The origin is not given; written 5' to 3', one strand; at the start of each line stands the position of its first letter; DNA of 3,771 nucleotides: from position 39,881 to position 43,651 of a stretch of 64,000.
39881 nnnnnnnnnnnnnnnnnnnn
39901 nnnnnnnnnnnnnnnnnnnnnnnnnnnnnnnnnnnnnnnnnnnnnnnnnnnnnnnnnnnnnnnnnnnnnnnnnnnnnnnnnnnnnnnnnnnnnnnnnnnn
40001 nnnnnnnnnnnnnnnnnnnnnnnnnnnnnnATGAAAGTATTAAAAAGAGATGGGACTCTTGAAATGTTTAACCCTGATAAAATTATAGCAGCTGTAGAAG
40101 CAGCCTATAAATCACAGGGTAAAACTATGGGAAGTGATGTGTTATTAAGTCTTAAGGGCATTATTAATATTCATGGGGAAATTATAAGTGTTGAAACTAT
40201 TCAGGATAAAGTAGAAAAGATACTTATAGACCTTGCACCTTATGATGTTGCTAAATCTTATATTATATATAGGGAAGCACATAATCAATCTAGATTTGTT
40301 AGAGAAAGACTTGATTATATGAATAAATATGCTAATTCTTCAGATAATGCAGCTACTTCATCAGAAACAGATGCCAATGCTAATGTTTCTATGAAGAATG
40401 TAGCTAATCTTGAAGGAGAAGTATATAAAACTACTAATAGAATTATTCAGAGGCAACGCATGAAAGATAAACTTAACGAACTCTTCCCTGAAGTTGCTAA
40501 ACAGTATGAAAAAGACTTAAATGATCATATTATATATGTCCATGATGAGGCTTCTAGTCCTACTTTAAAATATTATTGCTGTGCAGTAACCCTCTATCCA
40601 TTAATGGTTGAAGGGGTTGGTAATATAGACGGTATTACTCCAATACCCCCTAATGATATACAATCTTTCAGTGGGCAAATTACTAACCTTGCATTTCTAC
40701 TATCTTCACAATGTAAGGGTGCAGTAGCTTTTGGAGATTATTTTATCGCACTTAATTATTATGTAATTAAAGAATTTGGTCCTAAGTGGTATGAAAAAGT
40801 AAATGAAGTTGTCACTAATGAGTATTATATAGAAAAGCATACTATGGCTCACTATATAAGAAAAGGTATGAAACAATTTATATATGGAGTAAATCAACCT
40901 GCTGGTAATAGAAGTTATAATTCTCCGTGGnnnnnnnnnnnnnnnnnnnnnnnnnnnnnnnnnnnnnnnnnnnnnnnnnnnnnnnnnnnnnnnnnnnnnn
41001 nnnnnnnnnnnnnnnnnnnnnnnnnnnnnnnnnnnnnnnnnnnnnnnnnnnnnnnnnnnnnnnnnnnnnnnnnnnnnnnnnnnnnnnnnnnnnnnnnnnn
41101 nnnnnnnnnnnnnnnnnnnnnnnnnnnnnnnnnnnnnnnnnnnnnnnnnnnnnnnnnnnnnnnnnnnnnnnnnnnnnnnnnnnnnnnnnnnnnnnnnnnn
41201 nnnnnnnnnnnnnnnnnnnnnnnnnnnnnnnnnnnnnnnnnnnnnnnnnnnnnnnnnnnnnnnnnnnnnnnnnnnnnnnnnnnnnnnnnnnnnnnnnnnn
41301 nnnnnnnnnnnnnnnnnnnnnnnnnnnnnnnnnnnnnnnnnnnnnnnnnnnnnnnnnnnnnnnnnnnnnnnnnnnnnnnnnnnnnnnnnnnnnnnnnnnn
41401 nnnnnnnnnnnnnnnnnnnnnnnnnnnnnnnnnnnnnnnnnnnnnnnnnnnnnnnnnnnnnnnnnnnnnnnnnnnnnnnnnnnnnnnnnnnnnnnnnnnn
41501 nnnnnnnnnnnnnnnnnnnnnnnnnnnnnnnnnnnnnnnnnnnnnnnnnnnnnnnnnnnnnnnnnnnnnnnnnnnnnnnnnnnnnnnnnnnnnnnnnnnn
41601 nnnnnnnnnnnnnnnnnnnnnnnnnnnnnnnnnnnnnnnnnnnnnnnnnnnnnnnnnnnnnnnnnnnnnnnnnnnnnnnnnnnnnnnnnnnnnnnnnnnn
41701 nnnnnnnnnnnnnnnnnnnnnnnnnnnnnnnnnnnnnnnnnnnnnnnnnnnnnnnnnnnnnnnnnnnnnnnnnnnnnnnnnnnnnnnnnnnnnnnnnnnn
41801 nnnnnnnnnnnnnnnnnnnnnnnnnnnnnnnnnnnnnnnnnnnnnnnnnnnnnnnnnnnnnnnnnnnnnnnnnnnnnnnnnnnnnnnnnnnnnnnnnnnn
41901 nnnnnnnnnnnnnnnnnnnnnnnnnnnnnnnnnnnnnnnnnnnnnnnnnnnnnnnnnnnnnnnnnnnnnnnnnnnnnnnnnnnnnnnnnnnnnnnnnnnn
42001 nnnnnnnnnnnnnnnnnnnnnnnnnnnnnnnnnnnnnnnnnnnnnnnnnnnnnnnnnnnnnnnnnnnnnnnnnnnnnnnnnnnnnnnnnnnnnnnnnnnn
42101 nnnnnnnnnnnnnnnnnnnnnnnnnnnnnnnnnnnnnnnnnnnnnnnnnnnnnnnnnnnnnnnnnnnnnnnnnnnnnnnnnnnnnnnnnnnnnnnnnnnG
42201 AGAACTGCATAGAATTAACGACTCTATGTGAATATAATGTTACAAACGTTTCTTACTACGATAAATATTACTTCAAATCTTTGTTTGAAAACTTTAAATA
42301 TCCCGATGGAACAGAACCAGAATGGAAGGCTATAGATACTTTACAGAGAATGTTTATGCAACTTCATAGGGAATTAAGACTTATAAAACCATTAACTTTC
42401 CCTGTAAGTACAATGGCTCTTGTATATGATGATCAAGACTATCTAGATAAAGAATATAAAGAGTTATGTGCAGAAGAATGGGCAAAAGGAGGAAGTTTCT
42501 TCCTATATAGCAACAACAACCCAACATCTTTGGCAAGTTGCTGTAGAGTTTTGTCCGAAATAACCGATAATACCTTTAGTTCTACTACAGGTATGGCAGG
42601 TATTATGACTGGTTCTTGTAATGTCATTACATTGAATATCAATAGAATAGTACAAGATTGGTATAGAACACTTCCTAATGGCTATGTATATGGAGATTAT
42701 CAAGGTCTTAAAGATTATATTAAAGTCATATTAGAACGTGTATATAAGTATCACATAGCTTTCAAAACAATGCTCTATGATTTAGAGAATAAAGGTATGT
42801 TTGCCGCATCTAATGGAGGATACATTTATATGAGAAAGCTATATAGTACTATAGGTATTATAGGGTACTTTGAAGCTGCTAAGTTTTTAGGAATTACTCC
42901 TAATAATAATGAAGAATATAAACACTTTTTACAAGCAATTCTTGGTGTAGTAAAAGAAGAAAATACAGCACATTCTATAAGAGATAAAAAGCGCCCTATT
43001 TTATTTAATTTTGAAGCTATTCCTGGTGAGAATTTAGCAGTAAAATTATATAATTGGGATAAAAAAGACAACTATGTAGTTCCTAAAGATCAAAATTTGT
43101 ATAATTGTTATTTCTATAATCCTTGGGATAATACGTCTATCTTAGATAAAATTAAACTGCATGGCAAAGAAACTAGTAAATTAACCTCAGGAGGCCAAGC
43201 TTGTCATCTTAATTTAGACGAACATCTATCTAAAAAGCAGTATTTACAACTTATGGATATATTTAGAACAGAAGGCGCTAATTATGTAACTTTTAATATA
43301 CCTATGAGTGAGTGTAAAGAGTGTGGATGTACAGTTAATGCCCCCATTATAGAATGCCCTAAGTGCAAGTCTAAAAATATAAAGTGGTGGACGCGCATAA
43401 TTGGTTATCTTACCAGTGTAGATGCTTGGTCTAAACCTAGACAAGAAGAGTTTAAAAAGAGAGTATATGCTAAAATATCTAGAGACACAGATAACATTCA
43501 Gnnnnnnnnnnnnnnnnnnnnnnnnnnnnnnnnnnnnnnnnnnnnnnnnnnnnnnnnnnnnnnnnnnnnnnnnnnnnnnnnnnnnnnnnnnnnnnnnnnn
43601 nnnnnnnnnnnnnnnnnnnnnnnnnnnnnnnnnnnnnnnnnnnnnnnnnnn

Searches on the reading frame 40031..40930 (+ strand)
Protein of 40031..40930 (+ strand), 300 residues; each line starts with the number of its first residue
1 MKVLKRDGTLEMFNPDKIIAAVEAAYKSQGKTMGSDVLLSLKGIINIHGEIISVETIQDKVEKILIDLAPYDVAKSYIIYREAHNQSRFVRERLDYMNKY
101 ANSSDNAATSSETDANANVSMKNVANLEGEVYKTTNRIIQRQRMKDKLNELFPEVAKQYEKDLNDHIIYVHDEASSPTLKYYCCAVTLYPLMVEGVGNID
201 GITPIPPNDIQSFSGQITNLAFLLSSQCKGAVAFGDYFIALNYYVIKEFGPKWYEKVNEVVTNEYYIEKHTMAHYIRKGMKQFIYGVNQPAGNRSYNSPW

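Call 54: search_protein_families(library=pfam, proteins=[window:40031-40930:+], max_evalue=0.001)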
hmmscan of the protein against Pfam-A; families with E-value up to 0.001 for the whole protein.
window:40031-40930:+ (300 aa): 2 families
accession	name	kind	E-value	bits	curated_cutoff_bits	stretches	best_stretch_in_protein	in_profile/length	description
PF13597.11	NRDD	-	2.6e-18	66.5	26.2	1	125-297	3-156/562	Anaerobic ribonucleoside-triphosphate reductase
PF03477.21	ATP-cone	-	5.8e-17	62.4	25.8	1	1-85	1-87/88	ATP cone domain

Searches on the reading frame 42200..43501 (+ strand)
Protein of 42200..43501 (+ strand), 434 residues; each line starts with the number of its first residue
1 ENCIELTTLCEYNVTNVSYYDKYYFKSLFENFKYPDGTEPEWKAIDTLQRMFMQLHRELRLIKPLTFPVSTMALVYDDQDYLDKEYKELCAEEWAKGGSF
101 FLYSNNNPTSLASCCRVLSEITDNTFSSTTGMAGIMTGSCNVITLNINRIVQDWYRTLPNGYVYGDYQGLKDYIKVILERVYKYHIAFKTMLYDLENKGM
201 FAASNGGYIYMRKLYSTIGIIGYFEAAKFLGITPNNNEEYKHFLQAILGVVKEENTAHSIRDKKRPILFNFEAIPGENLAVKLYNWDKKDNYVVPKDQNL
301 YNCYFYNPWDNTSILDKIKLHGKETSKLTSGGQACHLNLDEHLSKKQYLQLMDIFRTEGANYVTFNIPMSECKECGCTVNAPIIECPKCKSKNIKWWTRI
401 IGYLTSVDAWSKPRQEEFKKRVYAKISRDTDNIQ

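Call 54: search_protein_families(library=pfam, proteins=[window:42200-43501:+], max_evalue=0.001)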
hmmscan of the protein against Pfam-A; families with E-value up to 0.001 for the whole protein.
window:42200-43501:+ (434 aa): 1 family
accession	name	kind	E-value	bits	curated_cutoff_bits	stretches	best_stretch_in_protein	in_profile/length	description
PF13597.11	NRDD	-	1.4e-55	189.5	26.2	1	48-422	182-560/562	Anaerobic ribonucleoside-triphosphate reductase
